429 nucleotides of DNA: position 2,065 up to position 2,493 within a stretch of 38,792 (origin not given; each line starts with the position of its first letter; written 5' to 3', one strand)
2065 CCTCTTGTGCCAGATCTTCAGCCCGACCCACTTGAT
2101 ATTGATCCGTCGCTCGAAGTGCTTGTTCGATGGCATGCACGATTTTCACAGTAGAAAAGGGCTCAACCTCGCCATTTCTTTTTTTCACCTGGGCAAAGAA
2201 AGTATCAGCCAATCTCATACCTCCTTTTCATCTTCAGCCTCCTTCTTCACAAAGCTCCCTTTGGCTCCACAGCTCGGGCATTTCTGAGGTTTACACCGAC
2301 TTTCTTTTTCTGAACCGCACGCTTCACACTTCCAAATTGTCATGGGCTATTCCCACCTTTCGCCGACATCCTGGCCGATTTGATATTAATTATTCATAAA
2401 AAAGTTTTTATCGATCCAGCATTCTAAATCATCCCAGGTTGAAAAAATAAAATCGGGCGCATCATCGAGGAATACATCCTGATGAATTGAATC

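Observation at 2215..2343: Unannotated 42-aa zinc-ribbon ORF translationally coupled to the B12-dependent RNR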

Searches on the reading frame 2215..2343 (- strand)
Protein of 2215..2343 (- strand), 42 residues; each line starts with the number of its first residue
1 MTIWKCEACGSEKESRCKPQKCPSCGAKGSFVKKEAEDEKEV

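Call 7: search_protein_families(library=pfam, proteins=[window:2215-2343:-], max_evalue=1)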
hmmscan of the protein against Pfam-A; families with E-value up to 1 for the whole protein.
window:2215-2343:- (42 aa): 24 families
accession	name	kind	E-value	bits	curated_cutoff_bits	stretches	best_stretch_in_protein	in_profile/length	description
PF21349.2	RUBY_RBDX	-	2.9e-05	23.8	26.5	1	4-29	1-26/30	Rubrerythrin, rubredoxin-like domain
PF23458.2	DUF7130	-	0.0015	18.9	35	1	3-38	53-89/89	Domain of unknown function (DUF7130)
PF18073.7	Zn_ribbon_LapB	-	0.0016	18.5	25.7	1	21-32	16-27/28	Rubredoxin metal binding domain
PF09723.15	Zn_ribbon_8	-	0.0037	17.7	34.4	1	5-27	7-34/41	Zinc ribbon domain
PF14319.11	Zn_Tnp_IS91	-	0.0079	16.6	26.3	1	2-29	37-66/90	Transposase zinc-binding domain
PF00641.23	Zn_ribbon_RanBP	-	0.015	15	27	1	4-14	19-29/30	Zn-finger in Ran binding protein and others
PF24463.1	DUF7577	-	0.021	14.9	28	0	21-27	4-10/27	Domain of unknown function (DUF7577)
PF23455.1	DUF7129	-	0.025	14.7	30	1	5-27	13-35/45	Domain of unknown function (DUF7129)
PF21344.3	Zn_ribbon_LysW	-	0.032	14.3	27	0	21-27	2-8/46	Alpha-aminoadipate carrier protein LysW-like, globular domain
PF18423.6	zf_CopZ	-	0.044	14.2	28.4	1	20-35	2-17/62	Zinc binding domain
PF18547.6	HalOD2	-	0.056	13.8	27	0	3-13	31-41/52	Halobacterial output domain 2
PF01155.25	HypA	-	0.11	12.9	28.9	1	4-29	71-96/112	Hydrogenase/urease nickel incorporation, metallochaperone, hypA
PF16046.10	FAM76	-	0.11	12.4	28.5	1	5-42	82-118/298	FAM76 protein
PF10825.13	DUF2752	-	0.14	12.7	27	0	21-31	10-20/49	Protein of unknown function (DUF2752)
PF13240.11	Zn_Ribbon_1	-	0.18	12.1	25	1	21-28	1-8/23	zinc-ribbon domain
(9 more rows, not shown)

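Call 8: search_protein_families(library=ncbifam, proteins=[window:2215-2343:-], max_evalue=1)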
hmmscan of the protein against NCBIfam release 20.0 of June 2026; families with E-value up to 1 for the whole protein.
window:2215-2343:- (42 aa): 15 families
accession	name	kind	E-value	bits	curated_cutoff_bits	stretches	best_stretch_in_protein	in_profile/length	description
NF045720.1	rubredox_RCKP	subfamily_domain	3.1e-18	65.1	45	1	1-34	1-34/34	RCKP-type rubredoxin-like domain-containing protein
NF045767.1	RuberyRbr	equivalog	0.00014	22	200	1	2-34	157-189/194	rubrerythrin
TIGR03831.1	YgiT_finger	domain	0.014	15.7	20.2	0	2-12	31-41/46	YgiT-type zinc finger protein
TIGR00319.1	desulf_FeS4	domain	0.054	13.2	36.05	1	1-10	5-14/34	desulfoferrodoxin FeS4 iron-binding domain-containing protein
NF033538.2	transpos_IS91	equivalog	0.09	11.8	125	1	2-28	41-69/356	IS91 family transposase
TIGR04165.1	methano_modCys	hypoth_equivalog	0.11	12.8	60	1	20-39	8-27/50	TIGR04165 family Cys-rich peptide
NF041913.1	HVO_2142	equivalog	0.13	12.1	90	1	12-30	4-22/48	HVO_2142 family zinc finger protein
NF033497.1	rubre_like_arch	subfamily_domain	0.14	11.9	32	1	6-27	3-24/34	rubrerythrin-like domain-containing protein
NF001607.0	PRK00398.1-4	equivalog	0.21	11.4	89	1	2-28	8-37/53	DNA-directed RNA polymerase subunit P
NF004070.0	PRK05580.2-2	equivalog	0.3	9.1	921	1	5-32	464-488/729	primosomal protein N'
NF047912.1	ECs_2282_CxxC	subfamily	0.4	10.6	37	1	21-37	4-19/60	ECs_2282 family putative zinc-binding protein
TIGR00100.1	hypA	equivalog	0.45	10.6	88.1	1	5-35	72-103/116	hydrogenase maturation nickel metallochaperone HypA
TIGR02487.1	NrdD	equivalog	0.52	8.8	326.35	1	4-28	528-549/581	anaerobic ribonucleoside-triphosphate reductase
TIGR02605.1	CxxC_CxxC_SSSS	subfamily_domain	0.54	10.4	31.3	0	5-27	7-34/52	FmdB family zinc ribbon protein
NF008993.0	PRK12336.1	equivalog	0.58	9.5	243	0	13-39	114-140/203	translation initiation factor IF-2 subunit beta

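Call 10: find_homologous_proteins(query=window:2218-2343:-, max_evalue=0.001)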
Query window:2218-2343:- (42 aa): 2 proteins with E <= 0.001 among 2 candidates.
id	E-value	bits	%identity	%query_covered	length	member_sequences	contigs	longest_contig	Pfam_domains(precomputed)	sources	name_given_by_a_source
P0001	6.0e-20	86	100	100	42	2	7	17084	-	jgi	-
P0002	1.8e-10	57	67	93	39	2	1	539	PF21349.3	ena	-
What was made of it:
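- Tried and rejected: The first word-indexed homolog search found only 2 hits because the query is so short (call 10).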

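Call 11: find_encoding_contigs(protein=P0001, flank=5000, max_places=8)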
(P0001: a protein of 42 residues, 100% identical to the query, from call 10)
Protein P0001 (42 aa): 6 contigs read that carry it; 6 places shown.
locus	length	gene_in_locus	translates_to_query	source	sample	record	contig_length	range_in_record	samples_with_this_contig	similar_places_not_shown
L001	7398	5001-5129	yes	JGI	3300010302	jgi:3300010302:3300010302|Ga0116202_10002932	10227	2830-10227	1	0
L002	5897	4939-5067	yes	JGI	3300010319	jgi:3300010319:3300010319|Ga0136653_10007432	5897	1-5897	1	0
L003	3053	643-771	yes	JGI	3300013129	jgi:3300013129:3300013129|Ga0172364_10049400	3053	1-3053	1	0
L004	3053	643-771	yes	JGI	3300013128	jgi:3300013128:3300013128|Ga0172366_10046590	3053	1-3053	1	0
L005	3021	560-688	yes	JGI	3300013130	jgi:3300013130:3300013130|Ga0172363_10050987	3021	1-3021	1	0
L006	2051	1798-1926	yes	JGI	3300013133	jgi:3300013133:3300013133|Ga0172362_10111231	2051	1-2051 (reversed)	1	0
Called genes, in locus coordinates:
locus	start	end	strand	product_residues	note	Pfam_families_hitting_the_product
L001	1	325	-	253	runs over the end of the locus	PF00731:AIRC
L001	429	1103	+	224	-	-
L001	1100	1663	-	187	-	PF00578:AhpC-TSA (weak)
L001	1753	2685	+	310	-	PF13189:Cytidylate_kin2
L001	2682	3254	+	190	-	PF00156:Pribosyltran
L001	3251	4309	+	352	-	PF00155:Aminotran_1_2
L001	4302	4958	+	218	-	PF00702:Hydrolase, PF12710:HAD (weak), PF13419:HAD_2, PF13242:Hydrolase_like (weak)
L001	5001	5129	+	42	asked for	-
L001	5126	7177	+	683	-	PF03477:ATP-cone, PF00317:Ribonuc_red_lgN, PF02867:Ribonuc_red_lgC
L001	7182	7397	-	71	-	?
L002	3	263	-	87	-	?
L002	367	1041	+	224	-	-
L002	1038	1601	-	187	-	PF00578:AhpC-TSA (weak)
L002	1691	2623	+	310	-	PF13189:Cytidylate_kin2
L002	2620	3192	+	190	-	PF00156:Pribosyltran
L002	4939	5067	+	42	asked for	-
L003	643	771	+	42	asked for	-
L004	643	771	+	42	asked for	-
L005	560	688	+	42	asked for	-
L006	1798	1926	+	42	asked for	-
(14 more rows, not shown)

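Call 12: find_encoding_contigs(protein=P0002, flank=5000, max_places=4)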
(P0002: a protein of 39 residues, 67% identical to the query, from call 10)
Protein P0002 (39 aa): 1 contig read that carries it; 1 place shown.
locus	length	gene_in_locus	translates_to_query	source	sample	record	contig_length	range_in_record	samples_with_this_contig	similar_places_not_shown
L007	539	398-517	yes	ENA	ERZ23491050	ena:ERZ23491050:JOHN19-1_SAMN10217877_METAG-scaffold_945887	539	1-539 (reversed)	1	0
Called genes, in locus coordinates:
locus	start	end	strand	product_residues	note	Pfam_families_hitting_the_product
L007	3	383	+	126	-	?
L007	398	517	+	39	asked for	PF21349:RUBY_RBDX (weak)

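Call 26: find_homologous_proteins(query=A2, max_evalue=0.01)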
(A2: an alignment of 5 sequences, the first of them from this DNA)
Query A2 (5 sequences) (42 aa, profile of the alignment): 10 proteins with E <= 0.01 among 10 candidates.
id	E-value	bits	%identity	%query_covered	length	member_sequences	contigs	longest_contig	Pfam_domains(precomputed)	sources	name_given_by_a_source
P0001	3.1e-21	92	100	100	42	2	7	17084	-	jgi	-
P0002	8.4e-20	88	67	93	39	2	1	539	PF21349.3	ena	-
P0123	8.4e-18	81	58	74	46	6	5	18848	-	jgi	-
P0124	1.9e-17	80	65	95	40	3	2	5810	-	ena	-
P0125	2.5e-16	77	71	83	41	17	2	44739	-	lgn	-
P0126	9.9e-16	75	71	83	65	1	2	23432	-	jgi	jgi:rubrerythrin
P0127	1.1e-12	65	66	83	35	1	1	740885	PF21349.3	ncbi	ncbi:RCKP-type rubredoxin-like domain-containing protein [Thermodesulforhabdus norvegica]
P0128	1.7e-12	64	60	71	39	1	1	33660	PF18073.8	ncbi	-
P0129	5.4e-12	63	63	83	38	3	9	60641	-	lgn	-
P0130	2.0e-11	61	67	64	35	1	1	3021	-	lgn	-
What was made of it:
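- Checked: JGI calls this exact 42-aa product on six contigs (call 11), and NCBI names a family member (call 26).
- Tried and rejected: Using an alignment as the query helped (call 26).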

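Call 27: find_related_loci(query=A2, collection=metagenome_contigs, flank=4000)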
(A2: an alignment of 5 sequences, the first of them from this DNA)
Query A2 (42 aa) in metagenome_contigs; peptide patterns used: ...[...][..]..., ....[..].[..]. (x = any residue, [..] = any of these).
583 stretches matched a pattern; 278 encode a relative of the query (tblastn E <= 1e-3); the best 80 are kept; 80 distinct loci.
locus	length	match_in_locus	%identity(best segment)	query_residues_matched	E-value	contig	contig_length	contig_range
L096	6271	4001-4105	86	1-35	5e-16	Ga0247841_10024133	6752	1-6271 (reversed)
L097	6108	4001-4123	71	1-41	2e-15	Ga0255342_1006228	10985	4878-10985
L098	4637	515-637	71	1-41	2e-15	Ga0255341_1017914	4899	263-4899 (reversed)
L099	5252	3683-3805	63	1-41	2e-14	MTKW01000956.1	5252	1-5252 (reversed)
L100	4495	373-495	63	1-41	2e-14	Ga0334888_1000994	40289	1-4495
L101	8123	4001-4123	68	1-41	3e-14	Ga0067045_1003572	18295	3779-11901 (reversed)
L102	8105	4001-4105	71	1-35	5e-14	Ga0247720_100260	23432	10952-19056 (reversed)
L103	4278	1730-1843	66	1-38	1e-13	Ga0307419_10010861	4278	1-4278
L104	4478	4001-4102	71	1-34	1e-13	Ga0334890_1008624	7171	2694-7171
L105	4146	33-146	68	1-38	3e-13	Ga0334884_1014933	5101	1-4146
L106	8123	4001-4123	63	1-41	4e-13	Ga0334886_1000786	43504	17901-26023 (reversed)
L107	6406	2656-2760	71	1-35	4e-13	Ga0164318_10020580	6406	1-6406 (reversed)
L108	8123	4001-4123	63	1-41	4e-13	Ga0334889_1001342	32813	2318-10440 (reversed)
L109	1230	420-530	65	1-37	7e-13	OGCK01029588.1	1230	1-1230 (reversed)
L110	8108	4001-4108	69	1-36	8e-13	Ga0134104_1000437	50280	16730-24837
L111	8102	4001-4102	71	1-34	7e-13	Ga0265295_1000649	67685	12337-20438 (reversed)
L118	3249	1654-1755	65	1-34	1e-12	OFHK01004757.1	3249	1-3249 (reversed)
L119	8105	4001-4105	74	1-35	9e-13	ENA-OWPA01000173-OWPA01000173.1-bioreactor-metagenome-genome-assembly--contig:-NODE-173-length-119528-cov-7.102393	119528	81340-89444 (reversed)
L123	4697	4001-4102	68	1-34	2e-12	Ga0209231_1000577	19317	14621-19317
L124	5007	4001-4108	67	1-36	3e-12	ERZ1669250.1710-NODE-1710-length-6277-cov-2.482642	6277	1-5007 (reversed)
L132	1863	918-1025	64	1-36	4e-12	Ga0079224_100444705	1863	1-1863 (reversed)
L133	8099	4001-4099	73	1-33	5e-12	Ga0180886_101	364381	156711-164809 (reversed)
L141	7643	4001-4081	63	1-27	8e-12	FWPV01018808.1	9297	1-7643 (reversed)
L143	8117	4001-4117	62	1-39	8e-12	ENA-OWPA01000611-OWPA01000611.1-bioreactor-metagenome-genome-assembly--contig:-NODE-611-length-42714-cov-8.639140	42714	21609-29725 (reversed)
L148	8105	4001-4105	69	1-35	1e-11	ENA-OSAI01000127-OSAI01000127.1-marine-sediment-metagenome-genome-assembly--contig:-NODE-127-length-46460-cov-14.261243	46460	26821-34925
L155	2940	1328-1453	52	1-42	2e-11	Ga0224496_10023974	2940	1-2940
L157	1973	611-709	67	1-33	2e-11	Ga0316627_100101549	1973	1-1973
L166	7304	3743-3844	62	1-34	2e-11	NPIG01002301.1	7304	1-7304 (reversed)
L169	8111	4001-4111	62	1-37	3e-11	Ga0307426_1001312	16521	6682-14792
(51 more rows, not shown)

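Call 31: search_protein_families(library=pfam, proteins=[L102:4123-5028:+, L103:1901-2389:+, L105:223-852:+, L110:4138-4530:+, L118:1769-2329:+, L124:4114-4617:+, L132:1067-1861:+, L133:4128-5315:+, L141:4124-5125:+, L148:4124-4525:+], max_evalue=0.0001)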
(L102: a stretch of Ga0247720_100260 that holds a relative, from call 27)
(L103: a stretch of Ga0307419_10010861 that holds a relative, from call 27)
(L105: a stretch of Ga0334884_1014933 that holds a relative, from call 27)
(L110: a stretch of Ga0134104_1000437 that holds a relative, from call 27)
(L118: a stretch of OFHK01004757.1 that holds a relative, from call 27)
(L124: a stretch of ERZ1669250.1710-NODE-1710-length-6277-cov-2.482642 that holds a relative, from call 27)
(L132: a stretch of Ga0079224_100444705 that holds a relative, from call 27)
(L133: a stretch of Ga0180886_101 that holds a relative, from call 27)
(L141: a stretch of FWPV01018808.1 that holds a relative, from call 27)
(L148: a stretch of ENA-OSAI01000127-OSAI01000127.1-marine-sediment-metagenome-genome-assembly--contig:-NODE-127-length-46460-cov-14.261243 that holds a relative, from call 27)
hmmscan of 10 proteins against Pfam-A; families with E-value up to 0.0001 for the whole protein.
L102:4123-5028:+ (301 aa): 1 family
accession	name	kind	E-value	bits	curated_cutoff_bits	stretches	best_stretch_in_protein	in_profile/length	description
PF01515.24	PTA_PTB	-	3.3e-56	191.4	24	2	82-293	107-317/319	Phosphate acetyl/butaryl transferase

L103:1901-2389:+ (162 aa): 4 families
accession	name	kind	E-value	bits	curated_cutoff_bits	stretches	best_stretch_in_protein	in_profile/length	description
PF02915.23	Rubrerythrin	-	1.1e-16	61.9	22.8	2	99-153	1-57/137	Rubrerythrin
PF13668.12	Ferritin_2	-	5.1e-07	30.4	24.7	1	9-148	3-135/138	Ferritin-like domain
PF00210.30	Ferritin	-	2.7e-05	24.6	24.5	0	16-152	8-139/142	Ferritin-like domain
PF09537.16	DUF2383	-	4.3e-05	24.1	30.8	0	97-148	2-53/111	Domain of unknown function (DUF2383)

L105:223-852:+ (209 aa): 0 families

L110:4138-4530:+ (130 aa): 1 family
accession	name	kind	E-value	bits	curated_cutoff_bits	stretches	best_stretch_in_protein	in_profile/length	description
PF01475.25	FUR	-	3.3e-31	108.4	23.1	1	7-123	4-121/121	Ferric uptake regulator family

L118:1769-2329:+ (186 aa): 0 families

L124:4114-4617:+ (167 aa): 2 families
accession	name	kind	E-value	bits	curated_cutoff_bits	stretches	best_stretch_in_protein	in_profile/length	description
PF02915.23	Rubrerythrin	-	4.8e-21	76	22.8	1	8-121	2-136/137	Rubrerythrin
PF21349.2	RUBY_RBDX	-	3.2e-12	46.1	26.5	1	139-165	3-30/30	Rubrerythrin, rubredoxin-like domain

L132:1067-1861:+ (265 aa): 0 families

L133:4128-5315:+ (395 aa): 4 families
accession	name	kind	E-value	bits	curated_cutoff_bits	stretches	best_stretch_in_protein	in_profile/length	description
PF19583.5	ODP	-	3e-24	86.4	27.2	1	34-224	3-194/194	ODP family beta lactamase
PF00258.30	Flavodoxin_1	-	6.3e-15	56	25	1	252-383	1-143/143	Flavodoxin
PF00753.33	Lactamase_B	-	5.5e-11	43.2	22.7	1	34-167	6-154/196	Metallo-beta-lactamase superfamily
PF12706.13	Lactamase_B_2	-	1.6e-05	25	27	1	44-145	2-116/200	Beta-lactamase superfamily domain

L141:4124-5125:+ (333 aa): 2 families
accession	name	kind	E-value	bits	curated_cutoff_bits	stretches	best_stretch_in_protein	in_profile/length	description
PF02163.28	Peptidase_M50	-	8.3e-22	78.1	27.2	1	65-203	5-220/221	Peptidase family M50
PF13398.12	Peptidase_M50B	-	1.3e-05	25.4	26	1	61-185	16-137/201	Peptidase M50B-like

L148:4124-4525:+ (133 aa): 1 family
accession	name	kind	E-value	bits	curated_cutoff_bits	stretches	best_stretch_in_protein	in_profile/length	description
PF01475.25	FUR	-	8.6e-32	110.3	23.1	1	9-122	5-120/121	Ferric uptake regulator family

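Call 32: search_protein_families(library=pfam, proteins=[L155:1503-1994:+, L157:716-1285:+, L169:4156-4653:+, L107:2778-3317:+, L111:2708-3931:+, L119:3364-3987:+, L123:1930-3945:+, L124:2732-3934:+, L133:3636-3998:+, L166:3216-3716:+], max_evalue=0.0001)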
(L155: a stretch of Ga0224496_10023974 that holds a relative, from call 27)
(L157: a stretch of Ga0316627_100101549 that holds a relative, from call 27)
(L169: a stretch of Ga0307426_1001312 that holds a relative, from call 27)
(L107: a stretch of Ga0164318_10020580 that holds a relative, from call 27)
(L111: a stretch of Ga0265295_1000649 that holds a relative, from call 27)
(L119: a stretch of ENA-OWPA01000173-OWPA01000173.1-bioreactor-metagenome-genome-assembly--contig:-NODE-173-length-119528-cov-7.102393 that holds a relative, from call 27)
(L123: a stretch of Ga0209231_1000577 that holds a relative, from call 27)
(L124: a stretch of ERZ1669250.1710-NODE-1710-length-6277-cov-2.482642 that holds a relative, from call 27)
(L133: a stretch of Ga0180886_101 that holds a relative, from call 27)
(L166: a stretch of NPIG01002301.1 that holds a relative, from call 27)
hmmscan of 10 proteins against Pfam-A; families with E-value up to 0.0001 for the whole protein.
L155:1503-1994:+ (163 aa): 2 families
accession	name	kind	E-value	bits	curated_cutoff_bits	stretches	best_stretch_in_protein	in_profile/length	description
PF02915.23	Rubrerythrin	-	2.9e-22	80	22.8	1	6-120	1-136/137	Rubrerythrin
PF21349.2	RUBY_RBDX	-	8.2e-10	38.4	26.5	1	133-160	1-29/30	Rubrerythrin, rubredoxin-like domain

L157:716-1285:+ (189 aa): 1 family
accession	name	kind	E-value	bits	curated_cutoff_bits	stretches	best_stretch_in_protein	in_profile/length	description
PF03692.20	CxxCxxCC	-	6.6e-08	33.6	23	1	42-112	2-69/85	Putative zinc- or iron-chelating domain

L169:4156-4653:+ (165 aa): 2 families
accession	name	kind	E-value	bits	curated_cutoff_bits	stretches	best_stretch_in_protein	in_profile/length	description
PF02915.23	Rubrerythrin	-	6.4e-25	88.6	22.8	1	7-120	2-136/137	Rubrerythrin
PF21349.2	RUBY_RBDX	-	9.5e-11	41.4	26.5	1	134-161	1-29/30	Rubrerythrin, rubredoxin-like domain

L107:2778-3317:+ (179 aa): 3 families
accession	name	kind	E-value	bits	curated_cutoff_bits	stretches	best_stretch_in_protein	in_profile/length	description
PF02915.23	Rubrerythrin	-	4.2e-18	66.5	22.8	2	116-170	1-57/137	Rubrerythrin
PF13668.12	Ferritin_2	-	2.6e-07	31.3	24.7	1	26-165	3-135/138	Ferritin-like domain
PF09537.16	DUF2383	-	7.3e-06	26.5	30.8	0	114-165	2-53/111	Domain of unknown function (DUF2383)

L111:2708-3931:+ (407 aa): 1 family
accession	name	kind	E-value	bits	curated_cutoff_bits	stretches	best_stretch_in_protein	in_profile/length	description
PF01694.28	Rhomboid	-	1.3e-33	116.7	22.6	1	100-252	3-140/143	Rhomboid domain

L119:3364-3987:+ (207 aa): 13 families
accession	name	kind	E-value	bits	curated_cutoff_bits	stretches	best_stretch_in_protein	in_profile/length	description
PF13424.12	TPR_12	-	1.8e-12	47.7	30.1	1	81-152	4-76/77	Tetratricopeptide repeat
PF13432.12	TPR_16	-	2.2e-12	47.6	32.7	1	126-189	2-64/65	Tetratricopeptide repeat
PF13431.12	TPR_17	-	1.4e-11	44.1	24.4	0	144-172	2-29/34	Tetratricopeptide repeat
PF00515.34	TPR_1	-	1.4e-11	44.1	27.8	1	125-154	5-34/34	Tetratricopeptide repeat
PF13414.12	TPR_11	-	3e-11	43.3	26.8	1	132-166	5-39/42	TPR repeat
PF07719.23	TPR_2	-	4.5e-11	42.4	27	1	125-154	5-34/34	Tetratricopeptide repeat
PF14559.12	TPR_19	-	4.7e-10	40.1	25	1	133-195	3-63/68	Tetratricopeptide repeat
PF13428.12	TPR_14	-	2.8e-08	34.1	23.5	0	123-162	3-42/44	Tetratricopeptide repeat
PF13181.12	TPR_8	-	9e-08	32.1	25.7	0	124-154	4-34/34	Tetratricopeptide repeat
PF13371.12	TPR_9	-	3.2e-06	27.5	35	0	112-153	20-61/73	Tetratricopeptide repeat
PF24575.1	TPR_Slam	-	7.8e-06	26.7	35.2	0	128-171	54-97/104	Surface lipoprotein assembly modifier, N-terminal TPR repeats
PF13429.12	TPR_15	-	5.5e-05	23.2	26.2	0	128-188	153-211/280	Tetratricopeptide repeat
PF23914.1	TPR_CcmH_CycH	-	7.6e-05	23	42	0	99-191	62-156/158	Cytochrome c-type biogenesis protein H TPR domain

L123:1930-3945:+ (671 aa): 0 families

L124:2732-3934:+ (400 aa): 1 family
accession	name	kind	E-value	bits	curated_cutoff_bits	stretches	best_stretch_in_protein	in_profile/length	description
PF01960.23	ArgJ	-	5.3e-135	450.4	32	1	18-400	2-377/377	ArgJ family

L133:3636-3998:+ (120 aa): 1 family
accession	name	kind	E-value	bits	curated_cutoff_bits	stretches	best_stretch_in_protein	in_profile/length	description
PF01880.24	Desulfoferrodox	-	4.9e-31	107.6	22.2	1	19-113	3-97/98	Desulfoferrodoxin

L166:3216-3716:+ (166 aa): 0 families
